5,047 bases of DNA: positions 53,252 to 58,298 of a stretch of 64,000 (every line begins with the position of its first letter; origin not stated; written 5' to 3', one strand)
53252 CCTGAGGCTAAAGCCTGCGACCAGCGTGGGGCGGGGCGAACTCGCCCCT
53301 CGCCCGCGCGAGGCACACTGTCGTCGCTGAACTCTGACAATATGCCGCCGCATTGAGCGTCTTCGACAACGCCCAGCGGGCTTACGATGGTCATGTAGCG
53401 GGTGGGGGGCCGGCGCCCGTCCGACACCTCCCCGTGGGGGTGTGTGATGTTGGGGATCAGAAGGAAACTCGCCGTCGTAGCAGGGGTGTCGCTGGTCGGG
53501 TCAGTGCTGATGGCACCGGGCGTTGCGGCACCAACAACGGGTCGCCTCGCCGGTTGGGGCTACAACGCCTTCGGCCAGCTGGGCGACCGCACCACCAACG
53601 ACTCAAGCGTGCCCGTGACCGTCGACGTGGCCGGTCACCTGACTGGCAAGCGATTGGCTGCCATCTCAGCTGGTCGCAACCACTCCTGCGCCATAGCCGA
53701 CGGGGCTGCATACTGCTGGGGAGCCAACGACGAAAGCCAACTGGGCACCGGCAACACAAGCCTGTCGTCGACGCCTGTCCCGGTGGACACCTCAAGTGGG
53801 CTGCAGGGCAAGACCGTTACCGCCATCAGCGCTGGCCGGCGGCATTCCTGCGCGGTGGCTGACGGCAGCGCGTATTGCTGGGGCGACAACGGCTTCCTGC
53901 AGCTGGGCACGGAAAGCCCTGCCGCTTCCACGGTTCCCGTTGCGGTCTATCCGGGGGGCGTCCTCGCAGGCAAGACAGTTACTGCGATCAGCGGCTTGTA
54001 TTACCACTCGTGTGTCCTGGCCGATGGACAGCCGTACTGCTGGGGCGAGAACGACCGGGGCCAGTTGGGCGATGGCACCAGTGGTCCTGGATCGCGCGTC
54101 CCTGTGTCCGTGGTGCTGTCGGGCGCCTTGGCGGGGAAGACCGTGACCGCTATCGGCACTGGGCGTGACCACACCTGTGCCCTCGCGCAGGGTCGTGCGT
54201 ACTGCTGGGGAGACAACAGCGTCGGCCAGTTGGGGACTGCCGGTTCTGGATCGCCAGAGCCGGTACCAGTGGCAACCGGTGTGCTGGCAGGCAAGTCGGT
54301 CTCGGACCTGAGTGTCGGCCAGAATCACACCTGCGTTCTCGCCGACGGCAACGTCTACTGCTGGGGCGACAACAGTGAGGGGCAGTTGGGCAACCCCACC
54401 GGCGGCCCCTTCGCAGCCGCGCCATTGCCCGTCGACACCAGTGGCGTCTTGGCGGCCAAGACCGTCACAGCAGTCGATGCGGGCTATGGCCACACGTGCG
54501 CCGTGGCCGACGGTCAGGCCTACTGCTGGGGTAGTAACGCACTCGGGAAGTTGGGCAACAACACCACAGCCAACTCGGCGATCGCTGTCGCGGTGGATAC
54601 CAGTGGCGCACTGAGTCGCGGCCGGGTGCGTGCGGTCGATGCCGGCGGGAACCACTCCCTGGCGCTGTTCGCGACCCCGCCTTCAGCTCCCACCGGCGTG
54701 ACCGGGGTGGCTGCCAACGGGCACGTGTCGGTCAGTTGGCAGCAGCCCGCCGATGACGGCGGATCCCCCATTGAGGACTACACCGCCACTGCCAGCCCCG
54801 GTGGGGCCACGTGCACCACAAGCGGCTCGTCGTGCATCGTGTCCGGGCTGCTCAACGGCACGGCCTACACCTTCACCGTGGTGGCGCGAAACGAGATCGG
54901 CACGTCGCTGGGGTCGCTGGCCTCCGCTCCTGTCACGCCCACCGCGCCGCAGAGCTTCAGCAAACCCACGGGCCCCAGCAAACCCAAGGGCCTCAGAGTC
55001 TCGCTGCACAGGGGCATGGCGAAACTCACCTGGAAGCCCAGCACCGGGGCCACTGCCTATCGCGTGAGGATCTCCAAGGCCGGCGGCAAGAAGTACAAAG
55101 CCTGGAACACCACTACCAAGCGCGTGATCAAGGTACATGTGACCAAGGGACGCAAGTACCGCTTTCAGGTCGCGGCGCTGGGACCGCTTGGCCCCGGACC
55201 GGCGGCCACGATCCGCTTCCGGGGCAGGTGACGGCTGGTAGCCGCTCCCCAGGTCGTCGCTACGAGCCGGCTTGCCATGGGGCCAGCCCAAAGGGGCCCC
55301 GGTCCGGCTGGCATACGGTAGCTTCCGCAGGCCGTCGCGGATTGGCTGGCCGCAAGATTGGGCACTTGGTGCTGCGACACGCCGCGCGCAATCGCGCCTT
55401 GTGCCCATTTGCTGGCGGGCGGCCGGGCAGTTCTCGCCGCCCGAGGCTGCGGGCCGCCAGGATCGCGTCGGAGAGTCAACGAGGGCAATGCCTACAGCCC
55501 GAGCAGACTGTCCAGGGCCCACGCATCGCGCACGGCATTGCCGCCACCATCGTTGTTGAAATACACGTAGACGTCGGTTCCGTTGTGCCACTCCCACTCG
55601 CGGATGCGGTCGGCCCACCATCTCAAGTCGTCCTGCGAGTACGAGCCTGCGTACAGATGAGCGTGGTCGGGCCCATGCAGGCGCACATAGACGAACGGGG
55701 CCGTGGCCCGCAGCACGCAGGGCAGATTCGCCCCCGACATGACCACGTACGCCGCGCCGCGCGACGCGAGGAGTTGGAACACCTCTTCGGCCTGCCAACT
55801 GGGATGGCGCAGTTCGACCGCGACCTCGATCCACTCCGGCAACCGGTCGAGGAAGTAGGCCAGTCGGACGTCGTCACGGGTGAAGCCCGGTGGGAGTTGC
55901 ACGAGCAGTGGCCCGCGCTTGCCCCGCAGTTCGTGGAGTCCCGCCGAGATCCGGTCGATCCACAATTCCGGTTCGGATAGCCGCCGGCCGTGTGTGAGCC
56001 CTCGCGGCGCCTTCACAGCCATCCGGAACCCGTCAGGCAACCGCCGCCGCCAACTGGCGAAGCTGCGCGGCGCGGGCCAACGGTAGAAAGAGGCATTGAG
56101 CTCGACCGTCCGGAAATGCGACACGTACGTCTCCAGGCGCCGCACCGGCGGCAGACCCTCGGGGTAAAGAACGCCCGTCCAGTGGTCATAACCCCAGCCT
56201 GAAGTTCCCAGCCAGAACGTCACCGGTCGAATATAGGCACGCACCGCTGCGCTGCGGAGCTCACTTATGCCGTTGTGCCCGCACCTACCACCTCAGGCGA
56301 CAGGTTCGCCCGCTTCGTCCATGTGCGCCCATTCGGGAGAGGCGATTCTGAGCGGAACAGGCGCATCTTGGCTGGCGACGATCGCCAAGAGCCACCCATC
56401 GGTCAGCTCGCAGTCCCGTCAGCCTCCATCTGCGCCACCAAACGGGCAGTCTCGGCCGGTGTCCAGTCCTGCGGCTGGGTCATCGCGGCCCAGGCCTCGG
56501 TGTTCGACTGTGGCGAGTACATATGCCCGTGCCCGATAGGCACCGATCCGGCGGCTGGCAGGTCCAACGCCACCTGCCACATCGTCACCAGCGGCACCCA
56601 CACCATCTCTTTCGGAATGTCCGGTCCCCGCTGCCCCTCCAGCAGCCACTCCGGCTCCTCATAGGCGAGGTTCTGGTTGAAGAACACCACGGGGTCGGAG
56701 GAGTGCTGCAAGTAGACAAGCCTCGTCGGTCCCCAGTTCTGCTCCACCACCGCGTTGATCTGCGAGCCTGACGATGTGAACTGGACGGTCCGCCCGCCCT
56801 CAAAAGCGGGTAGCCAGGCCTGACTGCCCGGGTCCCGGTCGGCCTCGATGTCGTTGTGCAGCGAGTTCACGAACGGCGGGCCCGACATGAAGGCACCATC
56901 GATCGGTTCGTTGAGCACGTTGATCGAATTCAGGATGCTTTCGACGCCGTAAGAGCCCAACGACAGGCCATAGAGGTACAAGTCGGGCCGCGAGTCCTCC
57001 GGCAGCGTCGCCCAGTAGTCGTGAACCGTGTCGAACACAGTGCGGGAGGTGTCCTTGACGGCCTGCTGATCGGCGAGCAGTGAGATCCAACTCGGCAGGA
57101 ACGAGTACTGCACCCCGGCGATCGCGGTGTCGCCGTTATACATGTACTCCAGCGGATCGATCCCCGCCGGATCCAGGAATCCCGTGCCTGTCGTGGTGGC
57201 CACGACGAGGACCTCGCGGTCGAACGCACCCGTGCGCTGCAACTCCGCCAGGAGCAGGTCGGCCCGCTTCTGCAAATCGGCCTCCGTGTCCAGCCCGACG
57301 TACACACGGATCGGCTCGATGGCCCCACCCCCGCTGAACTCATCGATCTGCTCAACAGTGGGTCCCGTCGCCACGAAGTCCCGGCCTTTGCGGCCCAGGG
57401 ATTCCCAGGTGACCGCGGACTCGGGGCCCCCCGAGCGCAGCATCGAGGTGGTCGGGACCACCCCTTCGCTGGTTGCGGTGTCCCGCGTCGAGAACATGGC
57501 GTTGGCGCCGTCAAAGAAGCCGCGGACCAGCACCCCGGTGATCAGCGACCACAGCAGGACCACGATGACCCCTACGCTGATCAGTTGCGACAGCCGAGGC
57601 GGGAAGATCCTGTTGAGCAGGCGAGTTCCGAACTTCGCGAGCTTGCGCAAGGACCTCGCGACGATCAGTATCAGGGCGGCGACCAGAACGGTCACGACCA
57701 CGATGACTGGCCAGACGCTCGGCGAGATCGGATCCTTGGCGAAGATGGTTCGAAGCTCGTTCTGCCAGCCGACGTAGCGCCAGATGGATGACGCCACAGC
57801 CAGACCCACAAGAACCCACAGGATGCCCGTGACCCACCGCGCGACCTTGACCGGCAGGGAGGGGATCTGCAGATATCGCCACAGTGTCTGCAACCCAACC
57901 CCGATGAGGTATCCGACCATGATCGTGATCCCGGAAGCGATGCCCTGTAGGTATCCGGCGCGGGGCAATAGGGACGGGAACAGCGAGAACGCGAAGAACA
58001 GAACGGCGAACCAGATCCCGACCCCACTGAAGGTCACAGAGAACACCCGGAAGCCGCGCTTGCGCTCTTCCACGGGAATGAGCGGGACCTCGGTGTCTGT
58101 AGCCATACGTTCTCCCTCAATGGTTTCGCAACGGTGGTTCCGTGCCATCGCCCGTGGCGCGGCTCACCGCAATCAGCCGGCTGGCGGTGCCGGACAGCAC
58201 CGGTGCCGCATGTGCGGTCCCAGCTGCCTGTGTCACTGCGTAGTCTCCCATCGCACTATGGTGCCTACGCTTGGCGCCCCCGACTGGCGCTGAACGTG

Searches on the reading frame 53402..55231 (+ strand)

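Call 34: search_protein_families(library=pfam, proteins=[window:53402-55231:+], max_evalue=0.001)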
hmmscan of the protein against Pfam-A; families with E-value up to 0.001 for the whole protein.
window:53402-55231:+ (609 aa): 5 families
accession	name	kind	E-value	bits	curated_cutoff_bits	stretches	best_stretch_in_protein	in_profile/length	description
PF25390.1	WD40_RLD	-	9.9e-71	239.4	150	2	189-423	29-262/363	RCC1-like domain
PF00415.24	RCC1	-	4.3e-67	222.9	21.7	7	100-152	1-50/50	Regulator of chromosome condensation (RCC1) repeat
PF13540.12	RCC1_2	-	2.5e-44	148.4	22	5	300-328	1-30/30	Regulator of chromosome condensation (RCC1) repeat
PF00041.27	fn3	-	6.5e-17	62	25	1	428-503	1-76/84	Fibronectin type III domain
PF25384.1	Alsin_RLD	-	1.6e-13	51.2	100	0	351-421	273-345/405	Alsin RCC1-like domain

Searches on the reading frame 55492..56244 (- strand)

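Call 34: search_protein_families(library=pfam, proteins=[window:55492-56244:-], max_evalue=0.001)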
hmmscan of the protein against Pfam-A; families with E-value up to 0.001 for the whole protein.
window:55492-56244:- (250 aa): 1 family
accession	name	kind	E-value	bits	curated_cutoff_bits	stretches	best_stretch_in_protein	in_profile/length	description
PF01904.24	DUF72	-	3.7e-70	236.8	25.3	1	27-245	1-215/217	Protein of unknown function DUF72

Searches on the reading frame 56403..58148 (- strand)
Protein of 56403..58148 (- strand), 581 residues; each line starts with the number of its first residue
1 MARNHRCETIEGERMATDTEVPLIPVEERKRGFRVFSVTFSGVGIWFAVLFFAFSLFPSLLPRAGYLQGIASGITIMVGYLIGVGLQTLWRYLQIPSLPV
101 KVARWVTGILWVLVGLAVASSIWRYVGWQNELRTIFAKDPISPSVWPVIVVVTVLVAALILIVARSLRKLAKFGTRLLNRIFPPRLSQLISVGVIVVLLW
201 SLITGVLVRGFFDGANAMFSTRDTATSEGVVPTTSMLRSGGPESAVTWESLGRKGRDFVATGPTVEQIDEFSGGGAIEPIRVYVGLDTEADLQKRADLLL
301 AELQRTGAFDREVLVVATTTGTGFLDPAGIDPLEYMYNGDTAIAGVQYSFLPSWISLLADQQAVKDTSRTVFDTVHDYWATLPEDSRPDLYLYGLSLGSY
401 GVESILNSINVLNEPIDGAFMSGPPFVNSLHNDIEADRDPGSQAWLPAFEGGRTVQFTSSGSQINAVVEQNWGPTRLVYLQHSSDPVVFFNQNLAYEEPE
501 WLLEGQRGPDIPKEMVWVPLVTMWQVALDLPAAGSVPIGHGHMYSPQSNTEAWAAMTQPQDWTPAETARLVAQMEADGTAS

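Call 34: search_protein_families(library=pfam, proteins=[window:56403-58148:-], max_evalue=0.001)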
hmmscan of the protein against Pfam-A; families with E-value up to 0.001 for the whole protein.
window:56403-58148:- (581 aa): 2 families
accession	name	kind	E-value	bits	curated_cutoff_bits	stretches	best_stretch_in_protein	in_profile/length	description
PF10081.15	Abhydrolase_9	-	1e-111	373.1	26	1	280-570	1-288/288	Alpha/beta-hydrolase family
PF15420.11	Abhydrolase_9_N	-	9.8e-59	199.3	27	1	58-263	3-208/208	Alpha/beta-hydrolase family N-terminus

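Call 69: find_related_loci(query=window:56403-58148:-, collection=genome_contigs, flank=10000)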
Query window:56403-58148:- (581 aa) in genome_contigs; peptide patterns used: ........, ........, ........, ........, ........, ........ (x = any residue, [..] = any of these).
366 stretches matched a pattern; 339 encode a relative of the query (tblastn E <= 1e-3); the best 80 are kept; 80 distinct loci.
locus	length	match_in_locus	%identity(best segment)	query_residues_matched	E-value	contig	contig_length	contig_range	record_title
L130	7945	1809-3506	80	15-580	0e+0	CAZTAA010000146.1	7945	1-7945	MAG TPA_asm: uncultured Mycobacterium sp. isolate binchicken_co74_260 genome assembly, contig: NODE_17657_length_7945_co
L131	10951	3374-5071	81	15-580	0e+0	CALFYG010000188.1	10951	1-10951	MAG TPA_asm: uncultured Micrococcales bacterium isolate SRR6231188_bin.22_CONCOCT_v1.1_MAG genome assembly, contig: ERZ6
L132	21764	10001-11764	76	4-581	0e+0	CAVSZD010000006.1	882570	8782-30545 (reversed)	MAG: uncultured Actinomycetota bacterium isolate MFD04716.bin.1.74 genome assembly, contig: contig_29677, whole genome s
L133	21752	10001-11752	74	1-580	0e+0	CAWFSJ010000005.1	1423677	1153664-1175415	MAG: uncultured Actinomycetota bacterium isolate MFD00905.bin.1.230 genome assembly, contig: contig_20674, whole genome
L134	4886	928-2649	77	12-581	0e+0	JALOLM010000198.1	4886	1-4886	MAG: Candidatus Nanopelagicales bacterium isolate Prado025 scaffold_37124, whole genome shotgun sequence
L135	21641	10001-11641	78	34-580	0e+0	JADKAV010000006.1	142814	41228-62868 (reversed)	MAG: Micrococcales bacterium isolate Mari_18-Q3-R65-66_BATAC.348 tig00007909-10-1437170, whole genome shotgun sequence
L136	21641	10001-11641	76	34-580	0e+0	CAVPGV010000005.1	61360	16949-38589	MAG: uncultured Actinomycetota bacterium isolate MFD09964.bin.2.72 genome assembly, contig: contig_22130, whole genome s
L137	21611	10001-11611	59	39-576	0e+0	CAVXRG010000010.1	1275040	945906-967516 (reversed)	MAG: uncultured Actinomycetota bacterium isolate MFD01721.bin.1.259 genome assembly, contig: contig_7362, whole genome s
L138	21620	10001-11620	54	35-575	0e+0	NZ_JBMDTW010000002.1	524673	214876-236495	Demequina sp. SO4-18 Scaffold2, whole genome shotgun sequence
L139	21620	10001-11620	53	35-575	0e+0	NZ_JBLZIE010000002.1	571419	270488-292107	Demequina sp. SO4-13 Scaffold2, whole genome shotgun sequence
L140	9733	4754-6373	53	35-575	0e+0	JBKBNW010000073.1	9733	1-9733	MAG: Demequina sp. isolate 21H_022.bin.27 NODE_73_length_9733_cov_4.616404, whole genome shotgun sequence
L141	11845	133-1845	49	16-576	2e-172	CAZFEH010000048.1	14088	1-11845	MAG TPA_asm: uncultured Demequinaceae bacterium isolate SRP344714_co1_280 genome assembly, contig: NODE_7885_length_1408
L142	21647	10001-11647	54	25-575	0e+0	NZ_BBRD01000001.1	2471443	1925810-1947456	Demequina aestuarii strain NBRC 106260, whole genome shotgun sequence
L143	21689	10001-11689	47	19-577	1e-161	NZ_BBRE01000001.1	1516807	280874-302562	Demequina oxidasica strain NBRC 106264, whole genome shotgun sequence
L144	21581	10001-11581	42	43-572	1e-125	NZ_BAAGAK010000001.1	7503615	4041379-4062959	Krasilnikovia sp. M28-CT-15 sequence1, whole genome shotgun sequence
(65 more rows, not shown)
